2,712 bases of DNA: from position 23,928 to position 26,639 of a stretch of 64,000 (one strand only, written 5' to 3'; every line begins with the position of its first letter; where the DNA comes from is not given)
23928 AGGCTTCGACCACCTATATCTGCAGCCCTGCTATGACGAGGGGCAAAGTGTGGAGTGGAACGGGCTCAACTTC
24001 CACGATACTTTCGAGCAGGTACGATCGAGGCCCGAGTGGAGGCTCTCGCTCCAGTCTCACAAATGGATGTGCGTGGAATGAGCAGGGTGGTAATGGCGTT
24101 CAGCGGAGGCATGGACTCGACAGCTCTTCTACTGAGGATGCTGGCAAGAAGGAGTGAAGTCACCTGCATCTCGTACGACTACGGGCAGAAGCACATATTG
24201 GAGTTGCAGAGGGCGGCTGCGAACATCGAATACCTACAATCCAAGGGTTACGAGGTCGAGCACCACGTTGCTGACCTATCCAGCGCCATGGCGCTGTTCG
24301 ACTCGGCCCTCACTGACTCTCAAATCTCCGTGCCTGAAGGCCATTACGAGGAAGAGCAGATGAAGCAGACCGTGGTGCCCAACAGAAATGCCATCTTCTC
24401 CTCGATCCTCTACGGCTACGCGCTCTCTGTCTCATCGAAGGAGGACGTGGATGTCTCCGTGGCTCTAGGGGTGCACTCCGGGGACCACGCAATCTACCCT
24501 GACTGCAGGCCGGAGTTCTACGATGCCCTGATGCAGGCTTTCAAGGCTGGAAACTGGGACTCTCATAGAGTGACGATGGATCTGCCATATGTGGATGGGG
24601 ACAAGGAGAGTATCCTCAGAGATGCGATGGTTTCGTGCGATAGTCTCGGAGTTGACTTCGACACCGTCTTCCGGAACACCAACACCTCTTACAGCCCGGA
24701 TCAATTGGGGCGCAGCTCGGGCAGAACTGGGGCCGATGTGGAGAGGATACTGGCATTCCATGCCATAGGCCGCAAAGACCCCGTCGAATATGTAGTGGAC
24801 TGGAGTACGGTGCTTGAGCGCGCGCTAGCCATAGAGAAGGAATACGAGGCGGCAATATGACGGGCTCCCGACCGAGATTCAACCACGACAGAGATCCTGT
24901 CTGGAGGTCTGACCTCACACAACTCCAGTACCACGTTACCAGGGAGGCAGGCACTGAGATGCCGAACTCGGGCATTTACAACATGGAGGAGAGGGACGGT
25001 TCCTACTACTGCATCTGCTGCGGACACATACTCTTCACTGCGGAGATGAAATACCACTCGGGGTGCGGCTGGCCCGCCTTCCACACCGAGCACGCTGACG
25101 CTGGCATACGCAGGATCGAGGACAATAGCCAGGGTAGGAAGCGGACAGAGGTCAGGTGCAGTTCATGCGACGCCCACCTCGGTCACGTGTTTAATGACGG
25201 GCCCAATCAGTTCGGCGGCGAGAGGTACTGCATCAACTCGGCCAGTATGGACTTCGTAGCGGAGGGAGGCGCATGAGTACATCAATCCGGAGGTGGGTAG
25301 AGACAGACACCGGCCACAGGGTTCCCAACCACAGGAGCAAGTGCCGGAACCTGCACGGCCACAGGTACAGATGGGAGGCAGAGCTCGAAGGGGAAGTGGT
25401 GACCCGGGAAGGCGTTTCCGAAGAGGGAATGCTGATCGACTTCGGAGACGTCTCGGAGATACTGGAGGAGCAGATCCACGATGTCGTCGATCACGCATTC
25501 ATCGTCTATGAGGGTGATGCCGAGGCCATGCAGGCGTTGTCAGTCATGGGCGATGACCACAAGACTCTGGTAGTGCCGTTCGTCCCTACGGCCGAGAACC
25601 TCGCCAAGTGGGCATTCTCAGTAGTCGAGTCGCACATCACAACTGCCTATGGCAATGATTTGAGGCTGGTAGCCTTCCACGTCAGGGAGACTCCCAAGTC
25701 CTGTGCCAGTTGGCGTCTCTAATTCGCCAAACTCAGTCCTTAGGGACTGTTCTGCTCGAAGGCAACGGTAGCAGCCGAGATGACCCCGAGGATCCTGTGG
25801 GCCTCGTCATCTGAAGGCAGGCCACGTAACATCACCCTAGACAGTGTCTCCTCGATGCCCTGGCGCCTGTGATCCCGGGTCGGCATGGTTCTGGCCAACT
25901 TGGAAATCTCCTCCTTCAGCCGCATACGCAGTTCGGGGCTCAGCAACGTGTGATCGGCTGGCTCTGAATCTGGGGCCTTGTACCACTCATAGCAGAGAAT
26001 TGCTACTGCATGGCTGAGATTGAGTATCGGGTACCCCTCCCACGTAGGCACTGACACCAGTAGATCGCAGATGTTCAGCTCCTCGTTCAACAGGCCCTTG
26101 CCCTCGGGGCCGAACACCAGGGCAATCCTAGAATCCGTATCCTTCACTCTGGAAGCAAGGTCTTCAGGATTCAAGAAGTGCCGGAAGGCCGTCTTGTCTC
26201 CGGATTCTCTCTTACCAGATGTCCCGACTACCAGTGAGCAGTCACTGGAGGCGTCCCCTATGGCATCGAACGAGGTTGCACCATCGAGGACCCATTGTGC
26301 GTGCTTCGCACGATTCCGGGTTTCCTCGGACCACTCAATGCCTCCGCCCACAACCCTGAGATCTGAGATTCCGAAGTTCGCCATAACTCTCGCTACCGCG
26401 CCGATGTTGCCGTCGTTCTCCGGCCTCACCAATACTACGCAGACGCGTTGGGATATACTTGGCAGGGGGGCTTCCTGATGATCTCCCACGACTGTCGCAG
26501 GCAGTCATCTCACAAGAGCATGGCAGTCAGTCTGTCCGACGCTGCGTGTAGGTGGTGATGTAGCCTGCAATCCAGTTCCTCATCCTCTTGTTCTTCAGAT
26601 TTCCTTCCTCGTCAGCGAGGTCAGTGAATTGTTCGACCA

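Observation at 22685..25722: preQ0/archaeosine operon folE-queE-queC-msrB-queD with embedded msrB and an overlapping upstream RHH gene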

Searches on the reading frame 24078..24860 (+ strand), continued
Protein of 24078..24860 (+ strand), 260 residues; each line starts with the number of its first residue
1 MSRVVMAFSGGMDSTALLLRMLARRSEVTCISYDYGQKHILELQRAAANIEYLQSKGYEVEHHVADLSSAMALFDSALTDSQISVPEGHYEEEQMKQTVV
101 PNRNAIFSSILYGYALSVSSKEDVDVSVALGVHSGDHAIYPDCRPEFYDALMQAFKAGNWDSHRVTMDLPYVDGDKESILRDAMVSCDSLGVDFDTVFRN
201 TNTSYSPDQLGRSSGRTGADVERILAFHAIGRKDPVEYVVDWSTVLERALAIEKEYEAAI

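Call 53: search_protein_families(library=pfam, proteins=[P0241, P0243, P0244, P0262, P0269, P0273, P0282, P0283, P0306, P0250], max_evalue=0.00001)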
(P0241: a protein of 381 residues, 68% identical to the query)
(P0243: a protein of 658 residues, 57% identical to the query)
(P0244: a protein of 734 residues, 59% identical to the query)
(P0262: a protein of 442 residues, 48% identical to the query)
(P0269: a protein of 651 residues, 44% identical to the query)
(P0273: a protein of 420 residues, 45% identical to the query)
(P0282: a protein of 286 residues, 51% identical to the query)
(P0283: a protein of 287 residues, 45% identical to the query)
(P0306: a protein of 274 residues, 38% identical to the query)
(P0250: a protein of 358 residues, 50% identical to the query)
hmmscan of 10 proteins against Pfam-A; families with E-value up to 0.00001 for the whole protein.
P0241 (381 aa): 2 families
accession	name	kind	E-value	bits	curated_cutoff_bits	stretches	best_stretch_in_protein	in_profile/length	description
PF01641.26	SelR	-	7.4e-48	161.8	24.9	1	265-379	1-115/116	SelR domain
PF06508.19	QueC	-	4e-41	141.3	22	1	4-230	2-209/210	Queuosine biosynthesis protein QueC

P0243 (658 aa): 2 families
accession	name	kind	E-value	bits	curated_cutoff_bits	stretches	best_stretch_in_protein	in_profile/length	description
PF06508.19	QueC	-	5.2e-44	150.7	22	2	9-122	3-111/210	Queuosine biosynthesis protein QueC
PF14890.11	Intein_splicing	-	1.5e-15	57.7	35.8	1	152-526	5-149/155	Intein splicing domain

P0244 (734 aa): 2 families
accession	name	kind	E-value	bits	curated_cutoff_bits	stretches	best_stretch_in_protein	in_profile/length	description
PF06508.19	QueC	-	1.3e-33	116.7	22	2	77-189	3-110/210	Queuosine biosynthesis protein QueC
PF14890.11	Intein_splicing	-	8.1e-15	55.4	35.8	1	237-606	20-149/155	Intein splicing domain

P0262 (442 aa): 2 families
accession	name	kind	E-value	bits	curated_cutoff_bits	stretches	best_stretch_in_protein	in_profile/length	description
PF06508.19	QueC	-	2.8e-31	109.1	22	1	6-142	2-124/210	Queuosine biosynthesis protein QueC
PF14890.11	Intein_splicing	-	1.3e-14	54.7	35.8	1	159-302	11-148/155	Intein splicing domain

P0269 (651 aa): 2 families
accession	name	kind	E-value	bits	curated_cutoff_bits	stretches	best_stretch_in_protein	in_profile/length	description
PF06508.19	QueC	-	3.8e-37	128.3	22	2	5-138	1-124/210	Queuosine biosynthesis protein QueC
PF14890.11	Intein_splicing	-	3.7e-18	66.3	35.8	1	151-518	6-148/155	Intein splicing domain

P0273 (420 aa): 3 families
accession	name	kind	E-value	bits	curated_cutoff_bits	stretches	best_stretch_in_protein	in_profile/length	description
PF06508.19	QueC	-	1.3e-35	123.3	22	2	14-148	1-124/210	Queuosine biosynthesis protein QueC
PF14890.11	Intein_splicing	-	3.9e-18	66.2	35.8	1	158-306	3-155/155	Intein splicing domain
PF01079.26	Hint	-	7.2e-07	29.5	29.7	1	149-245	12-115/213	Hint module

P0282 (286 aa): 1 family
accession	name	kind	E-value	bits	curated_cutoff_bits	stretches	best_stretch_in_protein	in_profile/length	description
PF01641.26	SelR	-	3.7e-76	253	24.9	2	159-258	16-116/116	SelR domain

P0283 (287 aa): 1 family
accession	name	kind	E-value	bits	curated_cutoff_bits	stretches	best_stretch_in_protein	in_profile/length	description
PF01641.26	SelR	-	7.1e-83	274.6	24.9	2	31-147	1-116/116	SelR domain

P0306 (274 aa): 1 family
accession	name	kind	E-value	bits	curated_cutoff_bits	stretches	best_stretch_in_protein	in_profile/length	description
PF01641.26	SelR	-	1.1e-82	274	24.9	2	154-267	1-116/116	SelR domain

P0250 (358 aa): 1 family
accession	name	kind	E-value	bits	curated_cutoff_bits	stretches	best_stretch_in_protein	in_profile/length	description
PF06508.19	QueC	-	7.7e-37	127.3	22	1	13-242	2-208/210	Queuosine biosynthesis protein QueC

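Call 55: find_homologous_proteins(query=P0116, max_evalue=1e-20)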
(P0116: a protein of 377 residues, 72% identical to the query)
Query P0116 (377 aa): 7284 proteins with E <= 1e-20 among 8000 candidates; the best 120 are listed.
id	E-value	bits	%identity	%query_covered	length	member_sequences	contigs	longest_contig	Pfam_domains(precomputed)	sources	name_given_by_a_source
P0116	8.9e-257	869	100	100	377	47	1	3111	PF06508.20,PF01641.27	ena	-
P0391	1.8e-220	749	86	98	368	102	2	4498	PF06508.20,PF01641.27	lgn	-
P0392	5.1e-219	745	86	98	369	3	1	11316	PF06508.20,PF01641.27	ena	-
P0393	1.7e-218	743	84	100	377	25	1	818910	PF06508.20,PF01641.27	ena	-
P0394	2.4e-218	742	83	100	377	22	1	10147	PF06508.20,PF01641.27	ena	-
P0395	3.2e-217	739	85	98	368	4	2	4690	PF06508.20,PF01641.27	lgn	-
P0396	9.3e-216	734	83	100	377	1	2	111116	PF06508.20,PF01641.27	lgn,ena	-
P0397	1.6e-215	733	82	100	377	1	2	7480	PF06508.20,PF01641.27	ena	-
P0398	6.4e-215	731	85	96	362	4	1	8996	PF06508.20,PF01641.27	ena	-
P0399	1.1e-214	730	82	100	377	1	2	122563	PF06508.20,PF01641.27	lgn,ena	-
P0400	4.2e-212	722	81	100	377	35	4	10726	PF06508.20,PF01641.27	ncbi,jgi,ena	-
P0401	5.1e-211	718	82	98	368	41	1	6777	PF06508.20,PF01641.27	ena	-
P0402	5.5e-211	718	84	96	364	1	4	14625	PF06508.20,PF01641.27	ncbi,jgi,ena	-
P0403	8.2e-211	718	83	98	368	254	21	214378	PF06508.20,PF01641.27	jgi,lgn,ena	-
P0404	1.1e-210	717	84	96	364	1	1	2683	PF06508.20,PF01641.27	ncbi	-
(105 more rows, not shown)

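Call 63: predict_structure(alignment_id=A4)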
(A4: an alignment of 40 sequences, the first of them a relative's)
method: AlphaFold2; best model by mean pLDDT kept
length: 377 residues; sequences in the alignment: 40
mean_pLDDT: 82.1   pTM: 0.81
mean pLDDT of the five models: 82.1, 81.4, 80.4, 80.0, 78.7
residues with pLDDT >= 90: 146; 70-90: 162; 50-70: 49; < 50: 20
segments of 3 or more residues with pLDDT < 50: 1-13, 150-154
pLDDT, mean of each block of 10 residues (from residue 1): 35 70 89 96 88 77 96 94 80 67 62 74 89 92 71 57 82 78 83 95 97 81 82 85 94 93 88 85 59 89 90 77 93 81 92 90 88 82
secondary structure, 60 per line:
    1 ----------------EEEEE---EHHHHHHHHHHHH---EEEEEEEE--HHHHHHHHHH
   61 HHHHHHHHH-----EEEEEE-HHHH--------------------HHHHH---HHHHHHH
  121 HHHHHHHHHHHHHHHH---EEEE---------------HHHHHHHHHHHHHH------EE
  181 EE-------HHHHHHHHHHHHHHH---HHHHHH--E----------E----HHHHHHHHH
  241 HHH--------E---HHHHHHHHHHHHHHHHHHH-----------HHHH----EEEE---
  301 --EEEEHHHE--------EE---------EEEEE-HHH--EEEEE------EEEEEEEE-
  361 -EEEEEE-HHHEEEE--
elements in order: E17-21 H26-37 E41-48 H51-69 E75-80 H82-85 H106-110 H114-136 E140-143 H159-172 E179-182 H190-204 H208-213 H232-243 H256-274 H286-289 E294-297 E303-306 E330-334 E341-345 E352-359 E362-367 E372-375

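Call 66: fold_search(model_id=the predicted structure, library=pdb)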
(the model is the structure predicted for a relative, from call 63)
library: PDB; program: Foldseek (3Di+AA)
matches with E <= 10: 1923; with E <= 0.001: 111
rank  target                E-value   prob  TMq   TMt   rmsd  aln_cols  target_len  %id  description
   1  3cez_A                6.4e-14  1.00  0.27  0.75   2.5       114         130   46  Crystal structure of methionine-R-sulfoxide reductase from Burkholderia pseudomallei (released 2008-03-18)
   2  3cxk_A                1.8e-13  1.00  0.27  0.75   2.5       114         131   46  1.7 A Crystal structure of methionine-R-sulfoxide reductase from Burkholderia pseudomallei: crystallization in a micro (released 2008-05-27)
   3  6q9v_B                5.3e-13  1.00  0.27  0.66   2.7       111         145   50  MSRB3 (released 2020-01-15)
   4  6q9v_A                6.7e-13  1.00  0.28  0.71   5.1       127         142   45  MSRB3 (released 2020-01-15)
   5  3e0o_E                9.6e-13  1.00  0.27  0.68   2.5       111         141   46  Crystal structure of MsrB (released 2009-06-16)
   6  6qa0_A                1.1e-12  1.00  0.27  0.70   2.7       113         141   49  MSRB3 - AA 1-137 (released 2020-01-15)
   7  7cto_C                2.4e-12  1.00  0.27  0.70   2.6       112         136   48  Staphylococcus aureus MsrB (released 2020-10-07)
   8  3hch_A                2.4e-12  1.00  0.27  0.67   3.1       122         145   40  Structure of the C-terminal domain (MsrB) of Neisseria meningitidis PilB (complex with substrate) (released 2009-10-13)
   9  3e0o_C                3.0e-12  1.00  0.27  0.70   2.4       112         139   46  Crystal structure of MsrB (released 2009-06-16)
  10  3hcg_B                3.0e-12  1.00  0.28  0.70   5.2       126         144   40  Structure of the C-terminal domain (MsrB) of Neisseria meningitidis PilB (reduced form) (released 2009-10-13)
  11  6sym_B                3.4e-12  1.00  0.27  0.71   2.7       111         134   45  Crystal structure of Escherichia coli MsrB (reduced form) (released 2020-10-14)
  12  6sym_A                3.8e-12  1.00  0.27  0.70   2.8       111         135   45  Crystal structure of Escherichia coli MsrB (reduced form) (released 2020-10-14)
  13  3e0m_A                3.8e-12  1.00  0.27  0.33  20.2       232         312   28  Crystal structure of fusion protein of MsrA and MsrB (released 2009-06-16)
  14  7cto_F                4.3e-12  1.00  0.27  0.71   2.2       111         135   48  Staphylococcus aureus MsrB (released 2020-10-07)
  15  3e0o_A                4.3e-12  1.00  0.27  0.68   2.5       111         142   46  Crystal structure of MsrB (released 2009-06-16)
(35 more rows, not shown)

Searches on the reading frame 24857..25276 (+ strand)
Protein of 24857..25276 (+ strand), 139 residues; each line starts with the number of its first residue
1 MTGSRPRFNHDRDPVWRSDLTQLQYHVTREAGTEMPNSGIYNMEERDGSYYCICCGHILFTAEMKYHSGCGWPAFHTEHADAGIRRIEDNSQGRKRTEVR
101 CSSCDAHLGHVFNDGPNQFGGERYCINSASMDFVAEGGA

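Call 5: search_protein_families(library=pfam, proteins=[window:24857-25276:+], max_evalue=0.01)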
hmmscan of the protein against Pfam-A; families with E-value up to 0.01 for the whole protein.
window:24857-25276:+ (139 aa): 3 families
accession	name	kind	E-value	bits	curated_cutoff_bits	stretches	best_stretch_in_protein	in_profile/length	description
PF01641.26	SelR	-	5.5e-46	155.7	24.9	1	20-134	1-115/116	SelR domain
PF24046.1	At4g08330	-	0.0025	18.3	27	1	93-119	73-99/129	At4g08330 beta-tent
PF03226.21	Yippee-Mis18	-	0.003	18.1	26.6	1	89-132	49-94/108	Yippee zinc-binding/DNA-binding /Mis18, centromere assembly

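Call 6: search_protein_families(library=ncbifam, proteins=[window:24857-25276:+], max_evalue=0.01)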
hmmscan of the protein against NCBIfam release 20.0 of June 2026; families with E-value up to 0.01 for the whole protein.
window:24857-25276:+ (139 aa): 4 families
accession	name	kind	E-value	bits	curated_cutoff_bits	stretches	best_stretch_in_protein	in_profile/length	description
TIGR00357.1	TIGR00357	equivalog_domain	8.4e-48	161.8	113.05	1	13-135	4-125/134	peptide-methionine (R)-S-oxide reductase MsrB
NF004042.0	PRK05550.1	equivalog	3.7e-39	134.6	330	1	17-136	8-124/293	bifunctional methionine sulfoxide reductase B/A protein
NF010625.0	PRK14018.1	equivalog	1.3e-34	119.6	522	1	8-134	377-503/521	bifunctional peptide-methionine (S)-S-oxide reductase MsrA/peptide-methionine (R)-S-oxide reductase MsrB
NF004036.0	PRK05508.1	equivalog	8e-29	99.9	179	1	19-136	5-119/121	methionine-R-sulfoxide reductase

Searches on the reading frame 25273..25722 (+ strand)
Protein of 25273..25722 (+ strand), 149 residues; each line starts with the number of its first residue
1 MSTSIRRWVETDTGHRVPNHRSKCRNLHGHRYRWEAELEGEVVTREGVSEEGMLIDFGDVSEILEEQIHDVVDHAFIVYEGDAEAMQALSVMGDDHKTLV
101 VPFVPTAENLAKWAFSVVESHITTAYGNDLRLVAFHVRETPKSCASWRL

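Call 5: search_protein_families(library=pfam, proteins=[window:25273-25722:+], max_evalue=0.01)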
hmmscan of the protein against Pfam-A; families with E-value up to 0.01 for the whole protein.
window:25273-25722:+ (149 aa): 1 family
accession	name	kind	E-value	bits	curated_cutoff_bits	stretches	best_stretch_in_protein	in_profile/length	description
PF01242.24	PTPS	-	1.8e-26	92.9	22.4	1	10-147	7-118/121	6-pyruvoyl tetrahydropterin synthase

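Call 6: search_protein_families(library=ncbifam, proteins=[window:25273-25722:+], max_evalue=0.01)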
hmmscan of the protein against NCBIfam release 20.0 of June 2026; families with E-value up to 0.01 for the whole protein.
window:25273-25722:+ (149 aa): 2 families
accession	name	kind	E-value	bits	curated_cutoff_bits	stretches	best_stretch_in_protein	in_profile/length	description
TIGR03367.1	queuosine_QueD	equivalog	6.3e-23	81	89.25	1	5-119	2-91/92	6-carboxytetrahydropterin synthase QueD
TIGR00039.1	6PTHBS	subfamily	1.7e-18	67.1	125.5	1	4-148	3-120/124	6-pyruvoyl tetrahydropterin synthase/6-carboxytetrahydropterin synthase family protein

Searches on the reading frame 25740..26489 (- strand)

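Call 5: search_protein_families(library=pfam, proteins=[window:25740-26489:-], max_evalue=0.01)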
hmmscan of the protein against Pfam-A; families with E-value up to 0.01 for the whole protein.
window:25740-26489:- (249 aa): 1 family
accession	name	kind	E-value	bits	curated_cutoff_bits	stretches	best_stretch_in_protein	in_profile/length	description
PF00588.24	SpoU_methylase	-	4.8e-25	88.8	29.7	1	16-167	2-142/142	SpoU rRNA Methylase family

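Call 6: search_protein_families(library=ncbifam, proteins=[window:25740-26489:-], max_evalue=0.01)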
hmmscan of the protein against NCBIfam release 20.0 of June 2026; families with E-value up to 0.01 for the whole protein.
window:25740-26489:- (249 aa): 9 families
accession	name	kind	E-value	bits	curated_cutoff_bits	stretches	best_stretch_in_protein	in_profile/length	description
TIGR00050.1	rRNA_methyl_1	subfamily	2.6e-50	171.5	167.15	1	14-238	3-226/233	TrmJ/YjtD family RNA methyltransferase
NF007752.0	PRK10433.1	equivalog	3.5e-35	121.5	212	1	15-206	2-192/228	tRNA/rRNA methyltransferase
NF041077.1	tRNAmeth_TrmJ_Sulfolob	equivalog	4.1e-32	111.6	350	1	17-237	3-217/229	tRNA (cytidine-2'-O-)-methyltransferase TrmJ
NF011694.0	PRK15114.1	equivalog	5.6e-22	78.5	280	1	14-169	3-156/246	tRNA (cytosine(32)/uridine(32)-2'-O)-methyltransferase TrmJ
TIGR00186.1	rRNA_methyl_3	equivalog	1e-08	35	160.15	1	114-171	181-238/240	23S rRNA (guanosine(2251)-2'-O)-methyltransferase RlmB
TIGR00185.1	tRNA_yibK_trmL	equivalog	5.6e-08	32.8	190.6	1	17-172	3-147/154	tRNA (uridine(34)/cytosine(34)/5-carboxymethylaminomethyluridine(34)-2'-O)-methyltransferase TrmL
NF007683.0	PRK10358.1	equivalog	0.00019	21.3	282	1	18-171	4-146/157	tRNA (uridine(34)/cytosine(34)/5-carboxymethylaminomethyluridine(34)-2'-O)-methyltransferase TrmL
NF008117.0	PRK10864.1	equivalog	0.00042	19.6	267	0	120-171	289-340/344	tRNA/rRNA methyltransferase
NF008386.0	PRK11181.1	equivalog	0.002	17.4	366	1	119-168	188-237/244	23S rRNA (guanosine(2251)-2'-O)-methyltransferase RlmB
